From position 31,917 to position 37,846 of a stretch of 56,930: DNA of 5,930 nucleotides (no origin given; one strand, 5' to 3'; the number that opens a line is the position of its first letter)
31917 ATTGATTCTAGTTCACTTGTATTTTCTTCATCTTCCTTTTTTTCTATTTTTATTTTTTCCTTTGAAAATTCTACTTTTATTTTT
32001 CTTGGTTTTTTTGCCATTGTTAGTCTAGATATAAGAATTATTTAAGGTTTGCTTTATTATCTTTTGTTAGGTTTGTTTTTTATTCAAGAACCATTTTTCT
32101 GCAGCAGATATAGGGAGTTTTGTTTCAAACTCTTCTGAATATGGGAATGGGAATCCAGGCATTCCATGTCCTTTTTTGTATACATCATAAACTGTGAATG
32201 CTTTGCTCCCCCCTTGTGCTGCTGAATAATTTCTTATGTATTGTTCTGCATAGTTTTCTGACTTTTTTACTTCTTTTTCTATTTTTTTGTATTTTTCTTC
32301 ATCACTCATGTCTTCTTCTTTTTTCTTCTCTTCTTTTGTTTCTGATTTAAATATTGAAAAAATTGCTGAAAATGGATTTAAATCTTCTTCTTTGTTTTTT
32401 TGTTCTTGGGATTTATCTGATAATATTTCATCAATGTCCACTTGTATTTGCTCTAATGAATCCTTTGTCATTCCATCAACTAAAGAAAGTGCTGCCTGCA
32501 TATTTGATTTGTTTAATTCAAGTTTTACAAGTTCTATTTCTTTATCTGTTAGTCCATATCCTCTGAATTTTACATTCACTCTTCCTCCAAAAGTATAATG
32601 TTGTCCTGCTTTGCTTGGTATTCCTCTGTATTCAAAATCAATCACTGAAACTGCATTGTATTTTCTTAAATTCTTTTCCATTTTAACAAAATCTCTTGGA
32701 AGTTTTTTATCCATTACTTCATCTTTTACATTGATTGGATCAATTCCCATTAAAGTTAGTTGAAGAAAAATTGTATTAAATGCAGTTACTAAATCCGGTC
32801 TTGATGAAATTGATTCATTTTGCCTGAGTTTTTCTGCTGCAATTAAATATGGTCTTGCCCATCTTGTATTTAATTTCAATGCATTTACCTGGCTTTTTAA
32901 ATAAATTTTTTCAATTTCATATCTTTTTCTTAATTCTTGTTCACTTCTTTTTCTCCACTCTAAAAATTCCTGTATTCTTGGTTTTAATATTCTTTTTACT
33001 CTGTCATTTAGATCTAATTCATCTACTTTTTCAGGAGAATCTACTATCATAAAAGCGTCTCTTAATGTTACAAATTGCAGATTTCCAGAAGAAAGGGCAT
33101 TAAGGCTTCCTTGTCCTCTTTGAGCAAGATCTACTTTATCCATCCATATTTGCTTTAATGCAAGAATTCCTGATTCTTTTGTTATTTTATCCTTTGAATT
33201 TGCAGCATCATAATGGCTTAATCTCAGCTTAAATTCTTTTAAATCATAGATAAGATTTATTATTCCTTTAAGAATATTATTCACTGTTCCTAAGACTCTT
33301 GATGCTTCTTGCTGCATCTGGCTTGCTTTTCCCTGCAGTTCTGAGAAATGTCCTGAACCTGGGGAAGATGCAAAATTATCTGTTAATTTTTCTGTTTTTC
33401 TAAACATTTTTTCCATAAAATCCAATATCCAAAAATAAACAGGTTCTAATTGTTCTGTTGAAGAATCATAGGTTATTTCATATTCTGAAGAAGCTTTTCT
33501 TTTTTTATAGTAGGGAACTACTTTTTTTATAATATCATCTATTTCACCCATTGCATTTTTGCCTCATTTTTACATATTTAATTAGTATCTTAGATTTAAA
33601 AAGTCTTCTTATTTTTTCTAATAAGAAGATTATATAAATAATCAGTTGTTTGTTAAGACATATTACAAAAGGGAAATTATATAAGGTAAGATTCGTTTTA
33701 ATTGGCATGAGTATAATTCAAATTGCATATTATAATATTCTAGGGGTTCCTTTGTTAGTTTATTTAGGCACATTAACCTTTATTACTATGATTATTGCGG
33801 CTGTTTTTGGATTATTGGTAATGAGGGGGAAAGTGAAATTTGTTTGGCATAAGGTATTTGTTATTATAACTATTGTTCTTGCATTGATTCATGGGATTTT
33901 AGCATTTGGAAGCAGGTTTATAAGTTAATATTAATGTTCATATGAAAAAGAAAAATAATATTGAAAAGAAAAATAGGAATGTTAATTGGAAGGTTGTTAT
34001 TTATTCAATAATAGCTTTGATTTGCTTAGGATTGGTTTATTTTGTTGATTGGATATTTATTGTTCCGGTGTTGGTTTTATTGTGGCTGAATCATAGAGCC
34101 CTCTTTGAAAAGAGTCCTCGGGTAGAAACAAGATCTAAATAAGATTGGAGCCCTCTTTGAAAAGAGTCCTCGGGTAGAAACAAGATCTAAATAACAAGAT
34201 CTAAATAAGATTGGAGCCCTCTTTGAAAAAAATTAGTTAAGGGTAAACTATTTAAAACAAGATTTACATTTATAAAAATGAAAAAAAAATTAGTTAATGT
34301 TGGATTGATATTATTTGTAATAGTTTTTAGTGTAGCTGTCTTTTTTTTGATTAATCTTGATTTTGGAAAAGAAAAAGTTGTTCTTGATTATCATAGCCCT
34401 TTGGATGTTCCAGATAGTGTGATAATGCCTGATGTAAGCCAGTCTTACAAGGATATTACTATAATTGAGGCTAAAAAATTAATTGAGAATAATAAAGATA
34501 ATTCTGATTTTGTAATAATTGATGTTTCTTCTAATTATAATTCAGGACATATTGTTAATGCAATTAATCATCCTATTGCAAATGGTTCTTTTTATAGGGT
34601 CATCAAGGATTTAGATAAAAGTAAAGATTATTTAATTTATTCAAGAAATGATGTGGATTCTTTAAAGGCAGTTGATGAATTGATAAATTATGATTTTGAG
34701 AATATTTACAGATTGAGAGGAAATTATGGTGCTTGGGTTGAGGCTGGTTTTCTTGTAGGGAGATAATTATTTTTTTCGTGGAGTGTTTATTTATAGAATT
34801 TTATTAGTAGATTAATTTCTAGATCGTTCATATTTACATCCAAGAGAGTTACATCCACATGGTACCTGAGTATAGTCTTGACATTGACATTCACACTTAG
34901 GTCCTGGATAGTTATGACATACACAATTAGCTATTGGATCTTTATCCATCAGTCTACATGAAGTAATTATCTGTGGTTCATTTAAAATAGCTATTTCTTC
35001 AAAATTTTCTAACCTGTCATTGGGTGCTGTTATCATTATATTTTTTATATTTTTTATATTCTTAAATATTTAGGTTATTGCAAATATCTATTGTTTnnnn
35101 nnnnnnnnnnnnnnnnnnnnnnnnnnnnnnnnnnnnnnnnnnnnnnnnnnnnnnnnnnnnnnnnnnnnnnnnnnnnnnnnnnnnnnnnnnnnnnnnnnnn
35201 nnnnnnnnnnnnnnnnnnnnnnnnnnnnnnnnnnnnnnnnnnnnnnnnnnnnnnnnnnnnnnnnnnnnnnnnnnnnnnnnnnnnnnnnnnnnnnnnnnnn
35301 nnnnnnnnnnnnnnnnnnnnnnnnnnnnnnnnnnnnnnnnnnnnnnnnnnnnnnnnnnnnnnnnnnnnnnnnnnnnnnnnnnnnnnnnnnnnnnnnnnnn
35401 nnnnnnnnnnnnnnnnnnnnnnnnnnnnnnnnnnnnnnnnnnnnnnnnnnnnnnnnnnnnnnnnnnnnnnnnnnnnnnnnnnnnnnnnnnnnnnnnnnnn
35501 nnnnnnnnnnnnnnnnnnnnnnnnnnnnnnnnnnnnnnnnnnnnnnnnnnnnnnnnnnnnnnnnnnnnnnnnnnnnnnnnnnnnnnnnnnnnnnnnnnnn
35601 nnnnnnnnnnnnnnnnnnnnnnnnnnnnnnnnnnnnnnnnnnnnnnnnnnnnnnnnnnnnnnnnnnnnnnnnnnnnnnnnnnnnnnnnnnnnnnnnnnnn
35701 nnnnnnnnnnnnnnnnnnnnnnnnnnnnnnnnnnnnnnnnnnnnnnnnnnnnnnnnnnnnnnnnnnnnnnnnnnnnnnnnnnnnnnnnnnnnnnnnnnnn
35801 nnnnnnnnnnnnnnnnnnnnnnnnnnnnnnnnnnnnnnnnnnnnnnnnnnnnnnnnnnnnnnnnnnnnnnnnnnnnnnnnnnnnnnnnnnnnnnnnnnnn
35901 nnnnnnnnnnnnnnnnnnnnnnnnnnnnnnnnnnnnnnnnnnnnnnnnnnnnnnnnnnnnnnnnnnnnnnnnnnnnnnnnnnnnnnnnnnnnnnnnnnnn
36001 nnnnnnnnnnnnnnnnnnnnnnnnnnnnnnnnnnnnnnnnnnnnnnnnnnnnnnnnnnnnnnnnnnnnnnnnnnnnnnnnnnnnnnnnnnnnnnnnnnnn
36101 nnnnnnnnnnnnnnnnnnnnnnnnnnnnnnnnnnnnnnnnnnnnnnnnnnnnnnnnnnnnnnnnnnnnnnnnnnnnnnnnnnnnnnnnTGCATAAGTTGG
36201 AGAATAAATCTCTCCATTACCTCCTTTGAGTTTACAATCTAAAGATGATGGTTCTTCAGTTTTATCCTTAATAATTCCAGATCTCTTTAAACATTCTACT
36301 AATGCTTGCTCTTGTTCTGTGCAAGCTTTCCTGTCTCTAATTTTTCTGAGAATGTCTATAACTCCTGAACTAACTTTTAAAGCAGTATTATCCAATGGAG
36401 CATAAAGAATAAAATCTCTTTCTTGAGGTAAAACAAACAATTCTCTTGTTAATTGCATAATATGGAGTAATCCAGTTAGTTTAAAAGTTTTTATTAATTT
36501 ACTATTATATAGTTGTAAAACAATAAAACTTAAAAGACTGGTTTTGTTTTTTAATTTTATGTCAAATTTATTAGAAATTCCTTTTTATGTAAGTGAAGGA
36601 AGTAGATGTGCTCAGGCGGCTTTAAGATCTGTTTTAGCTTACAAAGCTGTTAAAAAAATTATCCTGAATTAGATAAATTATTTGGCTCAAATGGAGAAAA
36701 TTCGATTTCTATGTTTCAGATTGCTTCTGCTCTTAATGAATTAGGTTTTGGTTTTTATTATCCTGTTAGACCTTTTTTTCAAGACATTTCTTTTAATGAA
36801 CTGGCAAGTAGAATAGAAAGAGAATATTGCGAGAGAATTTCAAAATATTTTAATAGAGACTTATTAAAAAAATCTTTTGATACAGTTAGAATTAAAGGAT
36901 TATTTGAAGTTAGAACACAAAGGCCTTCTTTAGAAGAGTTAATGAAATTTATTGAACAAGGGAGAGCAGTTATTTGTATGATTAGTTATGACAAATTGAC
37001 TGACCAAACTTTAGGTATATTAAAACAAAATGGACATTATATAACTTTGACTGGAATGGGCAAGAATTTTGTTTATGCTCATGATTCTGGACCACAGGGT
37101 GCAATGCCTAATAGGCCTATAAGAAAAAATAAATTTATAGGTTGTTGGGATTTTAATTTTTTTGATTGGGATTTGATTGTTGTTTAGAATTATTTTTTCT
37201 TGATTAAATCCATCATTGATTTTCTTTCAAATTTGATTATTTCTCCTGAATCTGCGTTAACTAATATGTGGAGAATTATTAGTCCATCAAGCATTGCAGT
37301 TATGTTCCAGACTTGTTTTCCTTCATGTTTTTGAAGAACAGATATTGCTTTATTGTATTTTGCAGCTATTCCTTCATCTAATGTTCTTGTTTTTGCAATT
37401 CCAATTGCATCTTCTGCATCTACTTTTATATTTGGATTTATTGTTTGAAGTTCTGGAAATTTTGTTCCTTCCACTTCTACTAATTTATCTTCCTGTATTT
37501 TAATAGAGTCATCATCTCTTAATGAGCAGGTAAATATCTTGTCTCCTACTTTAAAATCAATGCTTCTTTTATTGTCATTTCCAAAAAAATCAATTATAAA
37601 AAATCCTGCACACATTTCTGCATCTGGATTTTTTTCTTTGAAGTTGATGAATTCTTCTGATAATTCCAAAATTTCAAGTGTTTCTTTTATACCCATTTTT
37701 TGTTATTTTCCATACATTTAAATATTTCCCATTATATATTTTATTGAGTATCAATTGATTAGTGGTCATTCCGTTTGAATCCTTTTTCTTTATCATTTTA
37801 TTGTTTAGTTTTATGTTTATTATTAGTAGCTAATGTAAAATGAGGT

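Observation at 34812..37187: Radical-SAM/SPASM maturase, 9-Cys precursor peptide and C39-like peptidase: a candidate RiPP cluster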

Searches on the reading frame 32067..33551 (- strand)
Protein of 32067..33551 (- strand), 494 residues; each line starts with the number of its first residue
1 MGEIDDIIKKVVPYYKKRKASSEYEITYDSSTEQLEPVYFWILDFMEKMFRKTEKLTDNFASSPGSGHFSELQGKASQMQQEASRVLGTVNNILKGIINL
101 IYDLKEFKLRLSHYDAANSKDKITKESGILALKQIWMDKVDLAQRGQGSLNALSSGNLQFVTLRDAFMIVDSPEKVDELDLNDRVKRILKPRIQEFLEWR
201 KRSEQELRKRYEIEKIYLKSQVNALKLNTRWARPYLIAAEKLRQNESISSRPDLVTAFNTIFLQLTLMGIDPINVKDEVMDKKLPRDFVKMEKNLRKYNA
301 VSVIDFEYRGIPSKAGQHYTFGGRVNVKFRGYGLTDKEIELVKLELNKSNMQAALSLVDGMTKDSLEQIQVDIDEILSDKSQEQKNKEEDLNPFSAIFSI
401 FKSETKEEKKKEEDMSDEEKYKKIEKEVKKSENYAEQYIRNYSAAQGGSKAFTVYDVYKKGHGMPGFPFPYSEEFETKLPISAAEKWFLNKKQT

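Call 3: search_protein_families(library=pfam, proteins=[window:32067-33551:-], max_evalue=0.1)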
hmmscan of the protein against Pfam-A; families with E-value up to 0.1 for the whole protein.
window:32067-33551:- (494 aa): 1 family
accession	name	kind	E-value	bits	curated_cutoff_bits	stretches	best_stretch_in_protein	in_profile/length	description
PF08690.15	GET2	-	0.056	13.6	25.5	1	336-442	72-186/309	GET complex subunit GET2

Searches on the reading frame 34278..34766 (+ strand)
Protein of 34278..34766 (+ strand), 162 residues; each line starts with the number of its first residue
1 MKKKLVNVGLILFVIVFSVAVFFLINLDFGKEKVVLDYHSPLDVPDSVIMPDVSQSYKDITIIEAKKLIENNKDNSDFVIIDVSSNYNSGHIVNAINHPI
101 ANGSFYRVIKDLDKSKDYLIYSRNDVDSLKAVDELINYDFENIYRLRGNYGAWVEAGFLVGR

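Call 3: search_protein_families(library=pfam, proteins=[window:34278-34766:+], max_evalue=0.1)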
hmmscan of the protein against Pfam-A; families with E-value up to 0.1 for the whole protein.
window:34278-34766:+ (162 aa): 1 family
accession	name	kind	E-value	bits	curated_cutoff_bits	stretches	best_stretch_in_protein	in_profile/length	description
PF00581.25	Rhodanese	-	5.8e-08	33.5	22.2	1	70-155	6-101/102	Rhodanese-like domain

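Call 4: search_protein_families(library=ncbifam, proteins=[window:34278-34766:+], max_evalue=0.1)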
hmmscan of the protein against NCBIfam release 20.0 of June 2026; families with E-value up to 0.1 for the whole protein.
window:34278-34766:+ (162 aa): 9 families
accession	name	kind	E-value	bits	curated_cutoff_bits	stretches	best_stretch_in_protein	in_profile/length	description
NF041203.1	rhodanese_LYCAU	equivalog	1.1e-07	31.6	115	1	56-160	16-123/126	rhodanese-related (seleno)protein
NF001195.0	PRK00162.1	equivalog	7e-06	26.3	102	1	56-155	3-98/108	thiosulfate sulfurtransferase GlpE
NF045521.1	rhoda_near_glyco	subfamily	0.00023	21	145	1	58-160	15-115/144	rhodanese homology domain-containing protein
NF006444.0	PRK08762.1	equivalog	0.00026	19.7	449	1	52-158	9-112/387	molybdopterin-synthase adenylyltransferase MoeB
NF005646.0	PRK07411.1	equivalog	0.00055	19.2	633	1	37-154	260-380/390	molybdopterin-synthase adenylyltransferase MoeB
NF045694.1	seleno_TsoB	exception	0.0022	16.1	805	1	59-159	42-155/572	rhodanese/DsbD fusion-like selenoprotein TsoB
TIGR04271.1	ThiI_C_thiazole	equivalog_domain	0.015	15.3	70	1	73-143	22-96/101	thiazole biosynthesis protein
NF005902.0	PRK07878.1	equivalog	0.022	13.7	647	1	50-155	277-383/392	adenylyltransferase/sulfurtransferase MoeZ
TIGR00174.1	miaA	equivalog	0.065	12.5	148.65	1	30-91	11-72/288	tRNA (adenosine(37)-N6)-dimethylallyltransferase MiaA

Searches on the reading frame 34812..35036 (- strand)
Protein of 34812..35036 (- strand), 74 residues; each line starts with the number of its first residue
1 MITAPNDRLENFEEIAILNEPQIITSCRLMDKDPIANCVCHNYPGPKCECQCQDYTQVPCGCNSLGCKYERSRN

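Call 3: search_protein_families(library=pfam, proteins=[window:34812-35036:-], max_evalue=0.1)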
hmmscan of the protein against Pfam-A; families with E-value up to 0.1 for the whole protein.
window:34812-35036:- (74 aa): 0 families

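Call 4: search_protein_families(library=ncbifam, proteins=[window:34812-35036:-], max_evalue=0.1)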
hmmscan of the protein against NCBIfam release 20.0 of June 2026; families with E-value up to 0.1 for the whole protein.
window:34812-35036:- (74 aa): 0 families

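Call 9: find_homologous_proteins(query=window:34812-35036:-, max_evalue=1)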
Query window:34812-35036:- (74 aa): 1 proteins with E <= 1 among 1 candidates.
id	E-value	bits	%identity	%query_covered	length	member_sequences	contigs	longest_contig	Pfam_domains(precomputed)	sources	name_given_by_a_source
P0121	1.2e-45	170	100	100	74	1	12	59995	-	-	-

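Call 33: search_protein_representatives(protein=window:34812-35036:-)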
Query: 74 residues. Proteins with E-value up to 0.001 (for the whole library): 5; up to 1e-10: 3; up to 1e-30: 1. The best 5 are listed.
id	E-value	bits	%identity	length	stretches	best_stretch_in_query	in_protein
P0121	3.7e-46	170.3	100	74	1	1-74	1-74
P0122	6.0e-14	67.8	-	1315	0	-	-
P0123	5.9e-13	64.6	50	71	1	1-70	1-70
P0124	1.2e-07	47.7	27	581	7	12-57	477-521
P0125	5.5e-04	36.1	31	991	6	18-55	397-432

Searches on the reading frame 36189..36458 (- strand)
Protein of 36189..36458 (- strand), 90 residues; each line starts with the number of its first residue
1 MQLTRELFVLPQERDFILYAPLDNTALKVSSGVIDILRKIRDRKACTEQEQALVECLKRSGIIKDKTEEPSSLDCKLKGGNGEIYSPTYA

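Call 79: predict_structure(alignment_id=A4)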
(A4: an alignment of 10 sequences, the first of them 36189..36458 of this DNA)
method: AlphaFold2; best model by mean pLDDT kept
length: 90 residues; sequences in the alignment: 10
mean_pLDDT: 71.2   pTM: 0.46
mean pLDDT of the five models: 71.2, 70.5, 69.1, 67.8, 66.4
residues with pLDDT >= 90: 0; 70-90: 60; 50-70: 14; < 50: 16
segments of 3 or more residues with pLDDT < 50: 67-82
pLDDT, mean of each block of 10 residues (from residue 1): 73 85 82 82 77 79 58 41 62
secondary structure, 60 per line:
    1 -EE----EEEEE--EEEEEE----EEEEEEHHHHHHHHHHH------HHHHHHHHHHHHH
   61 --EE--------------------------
elements in order: E8-12 E15-20 E25-30 H31-41 H48-60

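Call 82: fold_search(model_id=the predicted structure, library=pdb)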
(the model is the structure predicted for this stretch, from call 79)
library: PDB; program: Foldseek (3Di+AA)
matches with E <= 10: 271; with E <= 0.001: 0
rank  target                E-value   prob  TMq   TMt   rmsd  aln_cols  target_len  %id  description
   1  6gri_2                5.2e-01  0.66  0.44  0.17   4.7        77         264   14  E. coli Microcin synthetase McbBCD complex (released 2019-01-30)
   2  5v1u_B                5.6e-01  0.77  0.49  0.50   6.3        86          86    7  TbiB1 in Complex with the TbiA(beta) Leader Peptide (released 2018-09-05)
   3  5v1u_A                7.2e-01  0.91  0.54  0.57   3.9        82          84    7  TbiB1 in Complex with the TbiA(beta) Leader Peptide (released 2018-09-05)
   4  6gos_1                1.0e+00  0.41  0.42  0.16   5.7        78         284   13  E. coli Microcin synthetase McbBCD complex with pro-MccB17 bound (released 2019-01-30)
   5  5ff5_A                1.1e+00  0.60  0.56  0.19   4.4        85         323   14  Crystal Structure of SeMet PaaA (released 2016-04-27)
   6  5v1v_A                1.3e+00  0.66  0.52  0.53   5.7        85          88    7  TbiB1 in Complex with the TbiA(alpha) Leader Peptide (released 2018-09-05)
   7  5an9_B                1.8e+00  0.30  0.24  0.13   3.1        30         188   20  Mechanism of eIF6 release from the nascent 60S ribosomal subunit (released 2015-10-21)
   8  6is0_A                1.8e+00  0.30  0.35  0.08   4.9        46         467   17  Crystal structure of the zebrafish cap-specific adenosine methyltransferase bound to SAH and m7G-capped RNA (released 2018-12-05)
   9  6t9k_B                1.8e+00  0.13  0.27  0.16   6.1        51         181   14  SAGA Core module (released 2020-01-29)
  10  5v1u_D                2.2e+00  0.63  0.54  0.58   3.3        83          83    7  TbiB1 in Complex with the TbiA(beta) Leader Peptide (released 2018-09-05)
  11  8pz5_A                2.2e+00  0.54  0.55  0.13   4.2        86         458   14  Structure of ThcOx, solved at wavelength 3.099 A (released 2023-10-25)
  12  7k5c_A                2.2e+00  0.16  0.27  0.05   8.7        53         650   11  Structure of T7 DNA ejectosome periplasmic tunnel (released 2021-07-28)
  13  5v1u_C                2.4e+00  0.47  0.51  0.53   5.7        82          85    8  TbiB1 in Complex with the TbiA(beta) Leader Peptide (released 2018-09-05)
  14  5lq4_A                2.4e+00  0.21  0.36  0.09   6.3        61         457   13  The Structure of ThcOx, the First Oxidase Protein from the Cyanobactin Pathways (released 2016-11-09)
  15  4xhj_B                2.4e+00  0.08  0.29  0.22  12.3        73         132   15  gHgL of Varicella-zoster virus in complex with human neutralizing antibodies. (released 2015-05-13)
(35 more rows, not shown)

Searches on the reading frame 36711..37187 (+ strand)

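Call 3: search_protein_families(library=pfam, proteins=[window:36711-37187:+], max_evalue=0.1)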
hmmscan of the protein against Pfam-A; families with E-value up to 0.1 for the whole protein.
window:36711-37187:+ (158 aa): 2 families
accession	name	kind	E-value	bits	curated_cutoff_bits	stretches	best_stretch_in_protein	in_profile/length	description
PF11814.14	DUF3335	-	5.6e-05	23.2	25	1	54-127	99-166/206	Peptidase_C39 like family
PF13529.12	Peptidase_C39_2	-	0.00034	21.6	24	1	67-126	82-142/143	Peptidase_C39 like family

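Call 4: search_protein_families(library=ncbifam, proteins=[window:36711-37187:+], max_evalue=0.1)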
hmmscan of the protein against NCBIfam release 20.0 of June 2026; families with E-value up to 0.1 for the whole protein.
window:36711-37187:+ (158 aa): 0 families

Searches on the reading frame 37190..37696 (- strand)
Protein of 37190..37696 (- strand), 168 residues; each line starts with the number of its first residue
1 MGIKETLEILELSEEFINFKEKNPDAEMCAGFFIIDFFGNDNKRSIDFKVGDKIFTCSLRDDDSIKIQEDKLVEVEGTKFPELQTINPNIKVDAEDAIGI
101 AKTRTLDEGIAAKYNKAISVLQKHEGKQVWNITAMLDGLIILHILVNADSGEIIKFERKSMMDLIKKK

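Call 3: search_protein_families(library=pfam, proteins=[window:37190-37696:-], max_evalue=0.1)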
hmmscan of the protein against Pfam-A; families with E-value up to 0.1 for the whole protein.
window:37190-37696:- (168 aa): 1 family
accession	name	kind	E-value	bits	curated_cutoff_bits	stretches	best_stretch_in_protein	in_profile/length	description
PF03413.25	PepSY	-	0.00076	20.2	24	1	91-156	1-59/60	Peptidase propeptide and YPEB domain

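Call 4: search_protein_families(library=ncbifam, proteins=[window:37190-37696:-], max_evalue=0.1)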
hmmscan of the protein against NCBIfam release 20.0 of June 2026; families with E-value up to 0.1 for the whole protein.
window:37190-37696:- (168 aa): 1 family
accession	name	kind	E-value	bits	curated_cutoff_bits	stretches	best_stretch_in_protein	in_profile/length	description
NF040507.1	LBP_cg2779_fam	subfamily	0.041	13.9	40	0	9-27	3-23/58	LBP_cg2779 family protein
